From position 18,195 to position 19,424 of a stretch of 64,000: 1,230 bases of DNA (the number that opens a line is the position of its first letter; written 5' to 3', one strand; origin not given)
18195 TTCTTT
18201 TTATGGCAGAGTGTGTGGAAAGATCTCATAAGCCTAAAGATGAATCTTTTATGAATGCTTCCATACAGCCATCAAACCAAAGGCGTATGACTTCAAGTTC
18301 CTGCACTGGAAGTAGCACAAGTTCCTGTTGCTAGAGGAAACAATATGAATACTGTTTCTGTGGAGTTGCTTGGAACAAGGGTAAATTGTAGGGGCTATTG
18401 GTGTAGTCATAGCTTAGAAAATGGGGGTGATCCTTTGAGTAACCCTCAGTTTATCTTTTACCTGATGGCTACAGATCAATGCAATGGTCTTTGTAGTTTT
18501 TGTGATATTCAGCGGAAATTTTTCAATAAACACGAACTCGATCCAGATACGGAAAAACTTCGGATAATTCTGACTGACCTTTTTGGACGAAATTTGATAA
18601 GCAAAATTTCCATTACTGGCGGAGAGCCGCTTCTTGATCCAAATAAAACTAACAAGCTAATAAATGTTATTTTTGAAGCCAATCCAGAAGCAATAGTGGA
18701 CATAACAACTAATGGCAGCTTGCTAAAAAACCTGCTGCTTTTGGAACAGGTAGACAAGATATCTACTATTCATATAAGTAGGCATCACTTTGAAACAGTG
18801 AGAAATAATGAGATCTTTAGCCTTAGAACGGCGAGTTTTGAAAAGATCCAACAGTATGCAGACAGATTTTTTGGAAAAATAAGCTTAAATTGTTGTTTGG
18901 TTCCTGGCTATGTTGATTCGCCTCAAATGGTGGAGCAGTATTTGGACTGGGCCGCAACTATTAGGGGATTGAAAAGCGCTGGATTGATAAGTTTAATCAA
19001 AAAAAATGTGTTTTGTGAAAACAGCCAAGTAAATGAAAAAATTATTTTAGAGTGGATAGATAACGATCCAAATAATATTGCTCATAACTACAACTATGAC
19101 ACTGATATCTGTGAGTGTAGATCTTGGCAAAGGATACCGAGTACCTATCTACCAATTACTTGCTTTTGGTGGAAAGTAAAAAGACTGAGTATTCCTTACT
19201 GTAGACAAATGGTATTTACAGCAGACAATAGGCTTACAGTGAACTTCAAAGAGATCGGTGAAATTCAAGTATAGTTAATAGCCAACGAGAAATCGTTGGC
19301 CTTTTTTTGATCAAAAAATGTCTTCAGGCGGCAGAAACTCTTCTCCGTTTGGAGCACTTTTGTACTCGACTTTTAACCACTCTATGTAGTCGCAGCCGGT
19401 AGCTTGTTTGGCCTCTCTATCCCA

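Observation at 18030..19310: Candidate RiPP pair: Cys/Ser/Thr-tailed peptide and a radical SAM maturase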

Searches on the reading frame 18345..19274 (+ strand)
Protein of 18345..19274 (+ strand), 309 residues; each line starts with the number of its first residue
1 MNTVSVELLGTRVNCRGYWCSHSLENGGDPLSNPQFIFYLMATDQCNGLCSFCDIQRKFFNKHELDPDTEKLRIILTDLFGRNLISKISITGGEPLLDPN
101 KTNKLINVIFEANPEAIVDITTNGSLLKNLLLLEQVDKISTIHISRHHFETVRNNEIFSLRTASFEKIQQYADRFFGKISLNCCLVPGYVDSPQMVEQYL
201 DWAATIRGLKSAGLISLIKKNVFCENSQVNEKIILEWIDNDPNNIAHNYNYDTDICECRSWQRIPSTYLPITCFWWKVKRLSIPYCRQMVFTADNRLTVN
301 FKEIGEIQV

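Call 3: search_protein_families(library=pfam, proteins=[window:18345-19274:+], max_evalue=1)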
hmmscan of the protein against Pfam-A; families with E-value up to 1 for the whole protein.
window:18345-19274:+ (309 aa): 3 families
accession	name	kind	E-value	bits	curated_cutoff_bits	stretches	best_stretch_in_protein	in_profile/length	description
PF04055.27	Radical_SAM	-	8.6e-11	42.7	29.5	1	43-191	4-156/166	Radical SAM superfamily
PF13353.11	Fer4_12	-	9.6e-05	23.1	22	1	44-142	13-109/137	4Fe-4S single cluster domain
PF05853.18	BKACE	-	0.34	10.7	24.8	1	93-130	53-90/274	beta-keto acid cleavage enzyme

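Call 4: search_protein_families(library=ncbifam, proteins=[window:18345-19274:+], max_evalue=1)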
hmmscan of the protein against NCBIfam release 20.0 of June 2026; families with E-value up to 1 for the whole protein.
window:18345-19274:+ (309 aa): 32 families (the best 25 are shown)
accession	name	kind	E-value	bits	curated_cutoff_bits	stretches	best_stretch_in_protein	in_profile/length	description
TIGR02666.1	moaA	equivalog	1.6e-13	50.4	284.05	1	43-207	17-188/336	GTP 3',8-cyclase MoaA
TIGR03977.1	rSAM_pair_HxsC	equivalog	1.5e-12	47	267.9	1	40-142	29-126/292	His-Xaa-Ser system radical SAM maturase HxsC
NF038283.1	viperin_w_prok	equivalog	1.7e-10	40.5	180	1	42-157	8-125/281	viperin family antiviral radical SAM protein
TIGR03963.1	rSAM_QueE_Clost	equivalog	1.4e-08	34.7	260.1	1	43-130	26-108/219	putative 7-carboxy-7-deazaguanine synthase QueE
TIGR02668.1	moaA_archaeal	equivalog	1.9e-08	33.7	325.25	1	41-186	15-158/303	GTP 3',8-cyclase MoaA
TIGR03978.1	rSAM_paired_1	equivalog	5.8e-08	31.9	370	1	31-127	78-179/466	His-Xaa-Ser system radical SAM maturase HxsB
NF001199.0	PRK00164.2-1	equivalog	1.2e-07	31.2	231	1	41-131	17-103/308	GTP 3',8-cyclase MoaA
TIGR04251.1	SCM_rSAM_ScmF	equivalog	6e-07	29.2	400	1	38-127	6-93/353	SynChlorMet cassette radical SAM/SPASM protein ScmF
NF047865.1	rSAM_PapB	equivalog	1.1e-05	24.9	340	1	39-168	6-142/330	PapB family radical SAM/SPASM ranthipeptide maturase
NF050035.1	rSAM_WgK_link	exception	2.2e-05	23.6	650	1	40-130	13-99/367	radical SAM/SPASM peptide maturase WgkB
TIGR02495.1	NrdG2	equivalog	0.00011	21.7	131.15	1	44-139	24-117/193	anaerobic ribonucleoside-triphosphate reductase activating protein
NF040899.1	ryptide_rSAM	equivalog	0.00014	20.7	600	1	40-128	102-194/464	radical SAM/SPASM ryptide class RiPP maturase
NF038170.1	lachnocin_rSAM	equivalog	0.00015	20.7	550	1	40-175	80-223/440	lachnocin radical SAM maturase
NF033640.1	N_Twi_rSAM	subfamily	0.00019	20.6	170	1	84-144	172-235/398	twitch domain-containing radical SAM protein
TIGR02493.1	PFLA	equivalog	0.00022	20.7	231.75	1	45-207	24-187/235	pyruvate formate-lyase-activating protein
TIGR04278.1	viperin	exception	0.0019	17.3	450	1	33-157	57-177/347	antiviral radical SAM protein viperin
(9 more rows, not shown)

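Call 5: find_homologous_proteins(query=window:18345-19274:+)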
Query window:18345-19274:+ (309 aa): 24 proteins with E <= 0.001 among 2321 candidates.
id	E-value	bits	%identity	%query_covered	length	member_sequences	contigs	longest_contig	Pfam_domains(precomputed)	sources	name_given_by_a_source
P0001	7.5e-212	720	100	100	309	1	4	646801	PF04055.28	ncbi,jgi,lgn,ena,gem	jgi:organic radical activating enzyme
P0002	4.2e-136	471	65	99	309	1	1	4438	PF04055.28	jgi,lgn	-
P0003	2.0e-135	469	64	100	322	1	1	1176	PF04055.28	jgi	jgi:pyruvate-formate lyase-activating enzyme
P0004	4.9e-134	465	60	99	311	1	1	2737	PF04055.28,PF13353.12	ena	-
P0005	1.0e-131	457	60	99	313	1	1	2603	PF04055.28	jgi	jgi:molybdenum cofactor biosynthesis enzyme MoaA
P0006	6.9e-131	454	63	100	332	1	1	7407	PF04055.28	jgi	jgi:organic radical activating enzyme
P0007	2.5e-128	446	62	97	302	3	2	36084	PF04055.28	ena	-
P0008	2.3e-127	443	61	100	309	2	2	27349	PF04055.28,PF13353.12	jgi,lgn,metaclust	metaclust:\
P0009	4.6e-127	442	60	99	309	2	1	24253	PF04055.28,PF13353.12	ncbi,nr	ncbi:MAG TPA: radical SAM protein [Spirochaetia bacterium]|nr:radical SAM protein [Spirochaetia bact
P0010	4.8e-122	425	64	90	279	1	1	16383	PF04055.28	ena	-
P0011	7.9e-112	392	81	66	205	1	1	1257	-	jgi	-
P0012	2.4e-47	180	32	98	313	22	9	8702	PF04055.28,PF13353.12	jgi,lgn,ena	-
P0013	3.3e-33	133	31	96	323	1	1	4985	PF04055.28,PF13353.12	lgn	-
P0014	2.0e-26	111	30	96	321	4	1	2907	PF04055.28,PF13353.12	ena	-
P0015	3.2e-26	110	30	96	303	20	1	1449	PF04055.28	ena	-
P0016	7.3e-24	103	31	95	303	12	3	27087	PF04055.28,PF13353.12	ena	-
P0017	2.7e-22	97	29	94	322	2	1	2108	PF04055.28,PF13353.12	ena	-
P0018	3.9e-20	90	28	99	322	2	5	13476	PF04055.28,PF13353.12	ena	-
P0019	3.1e-7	48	28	57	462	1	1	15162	PF04055.28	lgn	-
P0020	3.6e-7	48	29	57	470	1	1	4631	PF04055.28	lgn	-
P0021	1.0e-4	40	28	60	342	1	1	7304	PF04055.28,PF13353.12,PF06463.19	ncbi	-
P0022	1.4e-4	39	24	54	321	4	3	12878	PF04055.28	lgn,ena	-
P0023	1.7e-4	39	31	53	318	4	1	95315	PF04055.28,PF13353.12,PF06463.19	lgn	-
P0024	3.3e-4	38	30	39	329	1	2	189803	PF04055.28,PF13353.12,PF06463.19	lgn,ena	-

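Call 7: find_encoding_contigs(protein=P0007, flank=6000, max_places=3)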
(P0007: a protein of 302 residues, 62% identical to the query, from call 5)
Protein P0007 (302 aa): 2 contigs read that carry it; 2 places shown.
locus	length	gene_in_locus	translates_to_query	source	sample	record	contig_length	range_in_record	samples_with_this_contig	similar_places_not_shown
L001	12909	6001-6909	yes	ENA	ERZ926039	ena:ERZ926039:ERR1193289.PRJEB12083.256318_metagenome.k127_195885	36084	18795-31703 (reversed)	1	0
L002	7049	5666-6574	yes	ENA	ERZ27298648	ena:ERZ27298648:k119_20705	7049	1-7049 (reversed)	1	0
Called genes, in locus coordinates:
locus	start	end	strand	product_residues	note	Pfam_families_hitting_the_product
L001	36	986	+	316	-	PF01699:Na_Ca_ex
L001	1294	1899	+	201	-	-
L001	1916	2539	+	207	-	-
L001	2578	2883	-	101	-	-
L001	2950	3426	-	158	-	PF05055:DUF677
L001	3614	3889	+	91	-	-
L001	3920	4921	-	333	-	PF01467:CTP_transf_like (faint), PF13521:AAA_28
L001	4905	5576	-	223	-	PF04973:NMN_transporter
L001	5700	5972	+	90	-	-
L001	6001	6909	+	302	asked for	PF04055:Radical_SAM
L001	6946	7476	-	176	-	PF01396:Zn_ribbon_Top1 (faint), PF06677:Auto_anti-p27 (faint), PF13240:Zn_Ribbon_1 (faint), PF13248:Zn_ribbon_3 (faint), PF13453:Zn_ribbon_TFIIB (faint), PF26040:Zn_ribbon_CLPX_N (faint)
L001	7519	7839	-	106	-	-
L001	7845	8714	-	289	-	-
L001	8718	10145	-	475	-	PF00749:tRNA-synt_1c, PF19269:Anticodon_2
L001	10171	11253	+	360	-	-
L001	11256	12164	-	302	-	PF00768:Peptidase_S11, PF02113:Peptidase_S13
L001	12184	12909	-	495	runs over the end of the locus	PF13328:HD_4, PF01966:HD (weak), PF04607:RelA_SpoT, PF02824:TGS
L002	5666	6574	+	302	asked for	PF04055:Radical_SAM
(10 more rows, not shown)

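Call 8: find_encoding_contigs(protein=P0008, flank=6000, max_places=3)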
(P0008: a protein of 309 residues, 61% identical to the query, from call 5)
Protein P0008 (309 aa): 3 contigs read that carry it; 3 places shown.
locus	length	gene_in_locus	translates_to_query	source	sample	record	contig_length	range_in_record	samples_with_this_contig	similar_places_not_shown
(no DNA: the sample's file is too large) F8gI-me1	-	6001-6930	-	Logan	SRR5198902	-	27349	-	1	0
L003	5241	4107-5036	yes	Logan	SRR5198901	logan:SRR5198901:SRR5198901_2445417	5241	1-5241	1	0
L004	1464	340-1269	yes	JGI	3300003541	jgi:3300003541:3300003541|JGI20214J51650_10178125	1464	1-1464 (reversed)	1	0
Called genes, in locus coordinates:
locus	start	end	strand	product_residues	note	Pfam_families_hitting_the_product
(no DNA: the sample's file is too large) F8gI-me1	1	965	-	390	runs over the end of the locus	PF00704:Glyco_hydro_18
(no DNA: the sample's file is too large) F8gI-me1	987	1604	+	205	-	-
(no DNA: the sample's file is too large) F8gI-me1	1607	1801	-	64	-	-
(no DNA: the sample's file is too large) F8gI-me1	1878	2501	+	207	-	PF01467:CTP_transf_like (weak)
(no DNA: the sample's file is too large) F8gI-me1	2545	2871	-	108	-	-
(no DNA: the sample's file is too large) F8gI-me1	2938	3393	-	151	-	PF06103:DUF948 (weak)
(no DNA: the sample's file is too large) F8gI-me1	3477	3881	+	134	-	PF04266:ASCH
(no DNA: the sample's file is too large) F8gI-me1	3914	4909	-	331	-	PF08218:Citrate_ly_lig (weak), PF13521:AAA_28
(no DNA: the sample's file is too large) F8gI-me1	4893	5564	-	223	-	PF04973:NMN_transporter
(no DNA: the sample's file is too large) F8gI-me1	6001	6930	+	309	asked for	PF13353:Fer4_12 (weak), PF04055:Radical_SAM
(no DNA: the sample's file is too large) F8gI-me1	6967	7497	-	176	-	PF01396:Zn_ribbon_Top1 (faint), PF04423:Rad50_zn_hook (faint), PF06677:Auto_anti-p27 (faint), PF06827:zf-FPG_IleRS (faint), PF13240:Zn_Ribbon_1 (faint), PF13248:Zn_ribbon_3 (faint), PF13453:Zn_ribbon_TFIIB (faint), PF26040:Zn_ribbon_CLPX_N (faint), +1 more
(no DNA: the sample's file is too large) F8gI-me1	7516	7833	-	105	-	-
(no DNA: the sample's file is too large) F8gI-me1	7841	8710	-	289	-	-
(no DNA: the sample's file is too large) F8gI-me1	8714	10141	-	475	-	PF00749:tRNA-synt_1c, PF19269:Anticodon_2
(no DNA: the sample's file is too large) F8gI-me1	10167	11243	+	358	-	-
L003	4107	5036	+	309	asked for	PF13353:Fer4_12 (weak), PF04055:Radical_SAM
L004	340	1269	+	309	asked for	PF13353:Fer4_12 (weak), PF04055:Radical_SAM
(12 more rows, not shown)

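Call 9: find_encoding_contigs(protein=P0009, flank=6000, max_places=3)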
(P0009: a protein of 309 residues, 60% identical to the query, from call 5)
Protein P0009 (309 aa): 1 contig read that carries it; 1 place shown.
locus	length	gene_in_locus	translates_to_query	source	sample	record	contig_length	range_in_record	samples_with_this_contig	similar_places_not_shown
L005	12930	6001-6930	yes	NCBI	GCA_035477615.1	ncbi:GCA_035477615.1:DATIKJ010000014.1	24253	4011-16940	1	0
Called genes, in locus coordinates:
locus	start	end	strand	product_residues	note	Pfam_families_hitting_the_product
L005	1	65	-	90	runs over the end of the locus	PF00085:Thioredoxin, PF13098:Thioredoxin_2 (faint), PF14595:Thioredoxin_9 (weak)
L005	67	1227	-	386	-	PF07907:YibE_F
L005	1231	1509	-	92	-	PF02001:DUF134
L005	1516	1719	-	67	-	-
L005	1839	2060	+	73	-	-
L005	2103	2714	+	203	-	-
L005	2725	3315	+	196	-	PF01464:SLT (weak)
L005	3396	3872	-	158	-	PF05055:DUF677, PF06103:DUF948 (faint)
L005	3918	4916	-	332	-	PF01467:CTP_transf_like (faint), PF13521:AAA_28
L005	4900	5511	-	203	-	PF04973:NMN_transporter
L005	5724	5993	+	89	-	-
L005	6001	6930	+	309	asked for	PF13353:Fer4_12 (weak), PF04055:Radical_SAM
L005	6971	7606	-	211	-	PF01396:Zn_ribbon_Top1 (faint), PF13240:Zn_Ribbon_1 (faint), PF13248:Zn_ribbon_3 (faint), PF06677:Auto_anti-p27 (faint), PF13453:Zn_ribbon_TFIIB (faint), PF26040:Zn_ribbon_CLPX_N (faint)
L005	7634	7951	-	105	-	-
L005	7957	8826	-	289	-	-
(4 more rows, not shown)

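Call 14: list_cluster_members(proteins=[P0001, P0025, P0009])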
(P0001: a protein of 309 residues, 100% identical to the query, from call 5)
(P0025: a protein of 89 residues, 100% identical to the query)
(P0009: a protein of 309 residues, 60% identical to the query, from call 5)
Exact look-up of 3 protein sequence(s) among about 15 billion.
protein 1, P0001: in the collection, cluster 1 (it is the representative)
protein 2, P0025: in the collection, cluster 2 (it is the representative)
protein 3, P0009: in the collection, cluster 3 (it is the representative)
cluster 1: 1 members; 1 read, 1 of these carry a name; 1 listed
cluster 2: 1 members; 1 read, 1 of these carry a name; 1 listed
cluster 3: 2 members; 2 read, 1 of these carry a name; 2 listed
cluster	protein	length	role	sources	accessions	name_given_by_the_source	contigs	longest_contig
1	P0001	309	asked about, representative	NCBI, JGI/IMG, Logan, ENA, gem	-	organic radical activating enzyme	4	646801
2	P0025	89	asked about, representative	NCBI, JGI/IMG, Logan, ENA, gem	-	hypothetical protein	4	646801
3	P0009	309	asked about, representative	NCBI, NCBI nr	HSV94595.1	MAG TPA: radical SAM protein [Spirochaetia bacterium] | radical SAM protein [Spirochaetia bacterium]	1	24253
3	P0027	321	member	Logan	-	-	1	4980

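Call 15: find_encoding_contigs(protein=P0012, flank=6000, max_places=5)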
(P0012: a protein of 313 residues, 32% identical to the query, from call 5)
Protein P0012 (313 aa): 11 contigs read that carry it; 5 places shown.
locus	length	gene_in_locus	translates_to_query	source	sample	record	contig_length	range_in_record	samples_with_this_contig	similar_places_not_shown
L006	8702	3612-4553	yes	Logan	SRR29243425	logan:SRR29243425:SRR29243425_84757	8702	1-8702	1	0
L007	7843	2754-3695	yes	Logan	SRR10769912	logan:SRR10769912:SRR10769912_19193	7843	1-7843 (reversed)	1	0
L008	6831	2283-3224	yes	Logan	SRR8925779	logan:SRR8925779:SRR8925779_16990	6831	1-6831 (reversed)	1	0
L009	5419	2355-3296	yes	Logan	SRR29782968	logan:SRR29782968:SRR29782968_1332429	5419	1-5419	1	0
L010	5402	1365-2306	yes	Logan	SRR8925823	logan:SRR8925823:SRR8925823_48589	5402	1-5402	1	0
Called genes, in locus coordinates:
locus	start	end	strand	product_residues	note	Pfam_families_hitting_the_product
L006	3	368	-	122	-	?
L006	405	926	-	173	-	PF00466:Ribosomal_L10, PF27436:RL10_C (faint)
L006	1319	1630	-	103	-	-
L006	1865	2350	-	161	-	-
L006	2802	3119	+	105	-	-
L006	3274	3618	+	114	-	-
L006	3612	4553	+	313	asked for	PF04055:Radical_SAM, PF13353:Fer4_12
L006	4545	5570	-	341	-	PF01467:CTP_transf_like (weak), PF13521:AAA_28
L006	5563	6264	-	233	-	PF04973:NMN_transporter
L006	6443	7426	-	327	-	PF01073:3Beta_HSD, PF01370:Epimerase, PF02719:Polysacc_synt_2, PF04321:RmlD_sub_bind, PF05368:NmrA, PF13460:NAD_binding_10, PF16363:GDP_Man_Dehyd, PF07993:NAD_binding_4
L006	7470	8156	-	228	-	PF00687:Ribosomal_L1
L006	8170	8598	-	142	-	PF03946:Ribosomal_L11_N, PF00298:Ribosomal_L11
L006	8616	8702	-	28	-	?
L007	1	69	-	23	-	?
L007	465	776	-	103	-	-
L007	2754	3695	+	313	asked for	PF04055:Radical_SAM, PF13353:Fer4_12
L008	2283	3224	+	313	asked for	PF04055:Radical_SAM, PF13353:Fer4_12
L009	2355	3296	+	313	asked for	PF04055:Radical_SAM, PF13353:Fer4_12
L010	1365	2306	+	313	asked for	PF04055:Radical_SAM, PF13353:Fer4_12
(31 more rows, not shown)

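Call 16: find_encoding_contigs(protein=P0016, flank=6000, max_places=3)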
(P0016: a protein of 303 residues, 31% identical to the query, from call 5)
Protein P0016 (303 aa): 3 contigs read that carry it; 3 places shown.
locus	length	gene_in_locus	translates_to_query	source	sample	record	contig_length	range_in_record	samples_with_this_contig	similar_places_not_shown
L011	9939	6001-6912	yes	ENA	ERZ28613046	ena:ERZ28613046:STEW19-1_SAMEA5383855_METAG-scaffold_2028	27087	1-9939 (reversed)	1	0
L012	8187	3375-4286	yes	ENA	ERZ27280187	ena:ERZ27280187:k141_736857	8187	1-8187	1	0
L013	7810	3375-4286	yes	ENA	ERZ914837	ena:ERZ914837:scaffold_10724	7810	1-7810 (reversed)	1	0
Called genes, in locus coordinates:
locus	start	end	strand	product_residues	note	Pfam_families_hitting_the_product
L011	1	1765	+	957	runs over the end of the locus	PF00580:UvrD-helicase (faint), PF13245:AAA_19 (faint), PF01443:Viral_helicase1 (faint)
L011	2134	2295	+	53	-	-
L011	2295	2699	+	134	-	-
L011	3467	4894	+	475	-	-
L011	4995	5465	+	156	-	PF01613:Flavin_Reduct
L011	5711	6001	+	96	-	-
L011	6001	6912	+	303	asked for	PF04055:Radical_SAM, PF13353:Fer4_12 (weak)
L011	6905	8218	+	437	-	PF04055:Radical_SAM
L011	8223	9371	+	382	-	PF01041:DegT_DnrJ_EryC1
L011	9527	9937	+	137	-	?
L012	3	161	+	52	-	?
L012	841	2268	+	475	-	-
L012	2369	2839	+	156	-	PF01613:Flavin_Reduct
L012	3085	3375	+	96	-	-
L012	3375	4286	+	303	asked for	PF04055:Radical_SAM, PF13353:Fer4_12 (weak)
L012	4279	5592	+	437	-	PF04055:Radical_SAM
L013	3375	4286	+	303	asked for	PF04055:Radical_SAM, PF13353:Fer4_12 (weak)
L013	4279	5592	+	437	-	PF04055:Radical_SAM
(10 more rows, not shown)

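Call 20: find_encoding_contigs(protein=P0018, flank=6000, max_places=4)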
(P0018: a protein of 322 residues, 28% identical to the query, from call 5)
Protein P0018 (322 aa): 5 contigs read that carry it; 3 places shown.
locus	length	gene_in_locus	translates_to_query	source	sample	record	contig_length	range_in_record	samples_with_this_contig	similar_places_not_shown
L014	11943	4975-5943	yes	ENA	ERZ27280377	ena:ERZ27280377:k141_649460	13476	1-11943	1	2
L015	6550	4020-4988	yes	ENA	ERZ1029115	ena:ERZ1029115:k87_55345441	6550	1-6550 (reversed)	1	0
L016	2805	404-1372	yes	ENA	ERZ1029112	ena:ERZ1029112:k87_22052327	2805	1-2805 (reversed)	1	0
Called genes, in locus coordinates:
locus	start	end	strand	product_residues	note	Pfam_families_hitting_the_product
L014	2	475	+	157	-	?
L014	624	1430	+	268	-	PF03747:ADP_ribosyl_GH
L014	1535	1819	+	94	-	-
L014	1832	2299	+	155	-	-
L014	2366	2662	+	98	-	PF08797:HIRAN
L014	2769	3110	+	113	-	-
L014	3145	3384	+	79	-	-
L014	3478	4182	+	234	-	PF04973:NMN_transporter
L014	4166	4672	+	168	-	PF01467:CTP_transf_like (weak)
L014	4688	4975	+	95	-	-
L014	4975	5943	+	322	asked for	PF13353:Fer4_12 (weak), PF04055:Radical_SAM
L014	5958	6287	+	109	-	-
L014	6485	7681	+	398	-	PF19888:DUF6361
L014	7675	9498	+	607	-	-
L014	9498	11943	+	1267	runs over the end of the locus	PF04851:ResIII (faint), PF00271:Helicase_C (weak), PF14088:DUF4268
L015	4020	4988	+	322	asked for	PF13353:Fer4_12 (weak), PF04055:Radical_SAM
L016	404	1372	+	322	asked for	PF13353:Fer4_12 (weak), PF04055:Radical_SAM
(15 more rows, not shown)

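Call 21: find_encoding_contigs(protein=P0013, flank=6000, max_places=3)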
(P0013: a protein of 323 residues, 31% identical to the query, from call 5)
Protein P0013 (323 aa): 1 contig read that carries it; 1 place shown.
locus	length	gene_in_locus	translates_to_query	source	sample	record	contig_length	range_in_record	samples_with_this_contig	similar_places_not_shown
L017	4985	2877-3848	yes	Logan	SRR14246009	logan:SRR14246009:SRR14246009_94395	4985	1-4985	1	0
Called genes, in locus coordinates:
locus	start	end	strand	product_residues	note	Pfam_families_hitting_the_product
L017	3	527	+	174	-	?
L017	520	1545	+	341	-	PF01467:CTP_transf_like, PF13521:AAA_28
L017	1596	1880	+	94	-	-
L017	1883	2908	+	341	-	PF13306:LRR_5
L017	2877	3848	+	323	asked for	PF04055:Radical_SAM, PF13353:Fer4_12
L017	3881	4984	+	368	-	?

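Call 31: find_related_loci(query=A1, collection=genome_contigs, flank=6000)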
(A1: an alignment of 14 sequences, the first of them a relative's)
Query A1 (309 aa) in genome_contigs; peptide patterns used: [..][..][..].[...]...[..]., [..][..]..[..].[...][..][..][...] (x = any residue, [..] = any of these).
93 stretches matched a pattern; 20 encode a relative of the query (tblastn E <= 1e-3); 20 distinct loci.
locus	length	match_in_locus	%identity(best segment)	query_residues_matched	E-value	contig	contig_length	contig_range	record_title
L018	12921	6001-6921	60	1-307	2e-131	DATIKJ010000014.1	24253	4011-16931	MAG TPA_asm: Spirochaetia bacterium isolate SMAG_U15715 k141_148183, whole genome shotgun sequence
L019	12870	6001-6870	30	6-301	1e-41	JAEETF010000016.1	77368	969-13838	MAG: Bacilli bacterium isolate Tb.RUG.4 k141_2288576_flag=0_multi=36.3354_len=77368, whole genome shotgun sequence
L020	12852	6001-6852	30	16-304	4e-31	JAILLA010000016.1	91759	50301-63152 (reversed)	MAG: Solobacterium sp. isolate RUI216 k141_14425579_flag=0_multi=13.9972_len=91759, whole genome shotgun sequence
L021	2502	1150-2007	28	16-301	1e-30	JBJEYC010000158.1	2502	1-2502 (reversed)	MAG: Lachnospiraceae bacterium isolate LOHA30_bin.002 NODE_19937_length_2502_cov_13.204740, whole genome shotgun sequenc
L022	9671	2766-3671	28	16-301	2e-27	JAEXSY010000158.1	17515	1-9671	MAG: Bacillota bacterium isolate OH_HBrB_329 k127_1987825, whole genome shotgun sequence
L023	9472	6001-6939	27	4-307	9e-27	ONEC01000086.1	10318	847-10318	uncultured Clostridiales bacterium isolate RUG222 genome assembly, contig: scaffold_4906, whole genome shotgun sequence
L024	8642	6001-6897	26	1-304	9e-27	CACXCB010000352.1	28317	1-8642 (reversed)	MAG: uncultured Erysipelotrichaceae bacterium isolate RUG11122 genome assembly, contig: RUG11122_asm_352, whole genome s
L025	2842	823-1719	28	5-309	1e-25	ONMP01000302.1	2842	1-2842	uncultured actinobacterium isolate RUG440 genome assembly, contig: scaffold_38350, whole genome shotgun sequence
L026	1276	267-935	25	4-234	2e-18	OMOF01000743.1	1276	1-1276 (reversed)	Desulfosporosinus sp. SbF1 strain Peat soil MAG SbF1 genome assembly, contig: SBF1_Contig_768, whole genome shotgun sequ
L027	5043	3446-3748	36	40-127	9e-9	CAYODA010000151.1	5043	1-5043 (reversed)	MAG TPA_asm: uncultured Syntrophomonadaceae bacterium isolate binchicken_co32_476 genome assembly, contig: NODE_30544_le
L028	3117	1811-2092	35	23-126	1e-7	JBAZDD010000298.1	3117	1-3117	MAG: Candidatus Muiribacteriota bacterium isolate SO_2017_LW2_90 scaffold_67126_c1_LW138R_2017, whole genome shotgun seq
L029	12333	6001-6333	29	30-145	2e-7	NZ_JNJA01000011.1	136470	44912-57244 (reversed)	Solidesulfovibrio alcoholivorans DSM 5433 Q368DRAFT_scaffold00011.11_C, whole genome shotgun sequence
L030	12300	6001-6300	30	30-136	1e-6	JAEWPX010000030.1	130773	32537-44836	MAG: Proteobacteria bacterium isolate OH_SBrB_115 k127_949961, whole genome shotgun sequence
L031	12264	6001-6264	29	40-126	2e-6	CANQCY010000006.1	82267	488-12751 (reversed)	MAG: uncultured Lachnospiraceae bacterium isolate Lapin-005__bin93 genome assembly, contig: Lapin-005__NODE_311_length_8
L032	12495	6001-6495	28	23-187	2e-6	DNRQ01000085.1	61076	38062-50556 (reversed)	MAG TPA_asm: Geobacter sp. isolate UBA9976 contig_8515, whole genome shotgun sequence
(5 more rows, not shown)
